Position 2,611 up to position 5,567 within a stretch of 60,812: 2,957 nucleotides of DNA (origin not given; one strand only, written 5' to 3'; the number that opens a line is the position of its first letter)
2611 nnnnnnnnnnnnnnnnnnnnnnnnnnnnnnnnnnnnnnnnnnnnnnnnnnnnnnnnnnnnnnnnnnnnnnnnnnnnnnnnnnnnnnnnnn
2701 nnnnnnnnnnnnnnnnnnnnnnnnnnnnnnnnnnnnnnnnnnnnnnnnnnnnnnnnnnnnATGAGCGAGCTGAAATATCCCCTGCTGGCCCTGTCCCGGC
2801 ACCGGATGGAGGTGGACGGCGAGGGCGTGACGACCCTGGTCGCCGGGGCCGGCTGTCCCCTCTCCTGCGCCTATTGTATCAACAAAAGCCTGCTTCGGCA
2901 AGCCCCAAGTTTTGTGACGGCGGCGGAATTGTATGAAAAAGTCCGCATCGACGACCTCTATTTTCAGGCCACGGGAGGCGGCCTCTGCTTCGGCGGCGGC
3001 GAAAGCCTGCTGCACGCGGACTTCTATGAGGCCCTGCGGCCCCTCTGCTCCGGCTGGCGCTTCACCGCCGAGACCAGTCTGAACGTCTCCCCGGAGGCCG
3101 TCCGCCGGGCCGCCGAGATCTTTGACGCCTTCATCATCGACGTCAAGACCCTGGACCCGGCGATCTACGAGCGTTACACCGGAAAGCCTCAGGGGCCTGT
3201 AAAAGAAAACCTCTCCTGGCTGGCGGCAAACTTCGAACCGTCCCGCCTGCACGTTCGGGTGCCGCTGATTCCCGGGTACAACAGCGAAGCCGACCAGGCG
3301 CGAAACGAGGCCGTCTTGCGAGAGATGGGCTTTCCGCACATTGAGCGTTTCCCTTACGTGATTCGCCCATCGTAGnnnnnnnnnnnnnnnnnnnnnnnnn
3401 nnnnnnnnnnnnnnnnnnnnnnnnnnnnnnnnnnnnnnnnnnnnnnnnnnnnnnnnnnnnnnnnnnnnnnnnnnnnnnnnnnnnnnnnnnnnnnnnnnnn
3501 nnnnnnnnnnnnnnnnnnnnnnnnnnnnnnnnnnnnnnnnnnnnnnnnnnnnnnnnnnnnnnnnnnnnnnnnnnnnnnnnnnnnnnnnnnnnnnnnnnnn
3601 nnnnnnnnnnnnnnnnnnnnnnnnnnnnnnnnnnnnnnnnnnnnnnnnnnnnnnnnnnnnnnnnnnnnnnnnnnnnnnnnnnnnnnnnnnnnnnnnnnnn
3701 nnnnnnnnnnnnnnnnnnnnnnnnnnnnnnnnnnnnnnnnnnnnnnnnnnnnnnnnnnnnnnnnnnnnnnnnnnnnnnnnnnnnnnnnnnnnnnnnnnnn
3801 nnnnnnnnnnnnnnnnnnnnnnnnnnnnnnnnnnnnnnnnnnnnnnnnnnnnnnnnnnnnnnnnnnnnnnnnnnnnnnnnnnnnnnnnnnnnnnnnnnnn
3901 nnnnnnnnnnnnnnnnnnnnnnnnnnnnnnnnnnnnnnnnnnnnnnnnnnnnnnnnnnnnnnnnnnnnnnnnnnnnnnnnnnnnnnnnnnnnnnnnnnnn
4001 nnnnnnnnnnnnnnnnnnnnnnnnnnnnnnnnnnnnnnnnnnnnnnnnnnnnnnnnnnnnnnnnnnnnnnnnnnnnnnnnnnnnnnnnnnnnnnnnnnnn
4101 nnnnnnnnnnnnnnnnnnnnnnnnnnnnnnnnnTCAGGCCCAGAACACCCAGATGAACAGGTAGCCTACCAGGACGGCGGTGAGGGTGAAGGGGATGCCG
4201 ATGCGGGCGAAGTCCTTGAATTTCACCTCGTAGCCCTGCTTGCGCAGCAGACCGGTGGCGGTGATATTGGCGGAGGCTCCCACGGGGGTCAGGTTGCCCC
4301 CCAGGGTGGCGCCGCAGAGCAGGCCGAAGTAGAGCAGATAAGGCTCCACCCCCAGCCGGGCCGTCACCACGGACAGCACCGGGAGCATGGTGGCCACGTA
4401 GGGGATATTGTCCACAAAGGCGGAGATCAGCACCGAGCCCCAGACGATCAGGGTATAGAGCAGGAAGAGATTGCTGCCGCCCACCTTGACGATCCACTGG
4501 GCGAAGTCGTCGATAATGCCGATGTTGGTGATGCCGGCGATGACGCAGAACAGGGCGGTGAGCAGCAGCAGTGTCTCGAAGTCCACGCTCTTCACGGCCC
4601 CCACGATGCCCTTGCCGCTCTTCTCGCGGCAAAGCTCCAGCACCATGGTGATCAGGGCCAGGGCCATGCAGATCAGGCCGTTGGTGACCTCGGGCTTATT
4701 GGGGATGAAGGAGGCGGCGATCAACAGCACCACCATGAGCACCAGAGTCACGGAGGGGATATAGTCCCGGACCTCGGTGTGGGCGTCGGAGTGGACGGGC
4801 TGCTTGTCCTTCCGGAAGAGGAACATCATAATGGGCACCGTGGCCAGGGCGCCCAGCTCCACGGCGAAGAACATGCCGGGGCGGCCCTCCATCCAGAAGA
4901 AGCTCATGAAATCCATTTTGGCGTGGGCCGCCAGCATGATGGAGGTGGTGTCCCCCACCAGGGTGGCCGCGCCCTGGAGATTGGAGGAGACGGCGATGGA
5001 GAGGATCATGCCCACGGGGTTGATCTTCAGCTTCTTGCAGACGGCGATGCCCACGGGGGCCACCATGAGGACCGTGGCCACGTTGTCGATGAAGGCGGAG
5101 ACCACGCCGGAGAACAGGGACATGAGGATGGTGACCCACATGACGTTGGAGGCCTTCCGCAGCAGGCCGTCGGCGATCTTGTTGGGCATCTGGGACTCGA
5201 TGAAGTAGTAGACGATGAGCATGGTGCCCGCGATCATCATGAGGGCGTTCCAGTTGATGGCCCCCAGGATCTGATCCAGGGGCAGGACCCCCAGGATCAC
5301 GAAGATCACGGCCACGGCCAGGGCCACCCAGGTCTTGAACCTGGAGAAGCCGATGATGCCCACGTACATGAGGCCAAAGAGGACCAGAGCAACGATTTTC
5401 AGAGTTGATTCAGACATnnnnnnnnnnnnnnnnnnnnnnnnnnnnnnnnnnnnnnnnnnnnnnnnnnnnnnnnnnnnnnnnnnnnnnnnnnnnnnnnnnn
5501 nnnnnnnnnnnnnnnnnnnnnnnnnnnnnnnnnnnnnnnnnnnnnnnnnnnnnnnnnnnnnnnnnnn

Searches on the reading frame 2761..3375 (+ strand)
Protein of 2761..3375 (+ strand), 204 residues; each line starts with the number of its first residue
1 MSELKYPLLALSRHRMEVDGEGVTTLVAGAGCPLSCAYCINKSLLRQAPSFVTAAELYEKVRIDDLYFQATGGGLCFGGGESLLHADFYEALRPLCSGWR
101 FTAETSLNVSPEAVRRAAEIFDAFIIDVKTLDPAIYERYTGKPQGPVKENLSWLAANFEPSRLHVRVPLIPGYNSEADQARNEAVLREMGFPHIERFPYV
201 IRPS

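Call 81: search_protein_families(library=pfam, proteins=[window:2761-3375:+], max_evalue=0.00001)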
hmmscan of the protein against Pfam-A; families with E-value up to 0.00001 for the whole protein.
window:2761-3375:+ (204 aa): 2 families
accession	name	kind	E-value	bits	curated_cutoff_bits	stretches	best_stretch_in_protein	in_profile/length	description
PF04055.27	Radical_SAM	-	1.8e-15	57.9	29.5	1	29-176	4-157/166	Radical SAM superfamily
PF13353.11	Fer4_12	-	8.2e-08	33.1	22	1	18-94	1-72/137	4Fe-4S single cluster domain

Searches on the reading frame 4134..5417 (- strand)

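Call 81: search_protein_families(library=pfam, proteins=[window:4134-5417:-], max_evalue=0.00001)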
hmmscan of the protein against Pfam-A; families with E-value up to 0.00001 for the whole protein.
window:4134-5417:- (427 aa): 3 families
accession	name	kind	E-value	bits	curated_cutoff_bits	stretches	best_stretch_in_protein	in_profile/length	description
PF03600.22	CitMHS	-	9.1e-70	235.8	31.9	2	26-361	9-330/336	Citrate transporter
PF06808.19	DctM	-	5.4e-09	35.8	23.8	1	165-426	159-412/413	Tripartite ATP-independent periplasmic transporter, DctM component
PF02040.21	ArsB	-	6.5e-06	26.2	22.2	1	28-423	22-422/423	Arsenical pump membrane protein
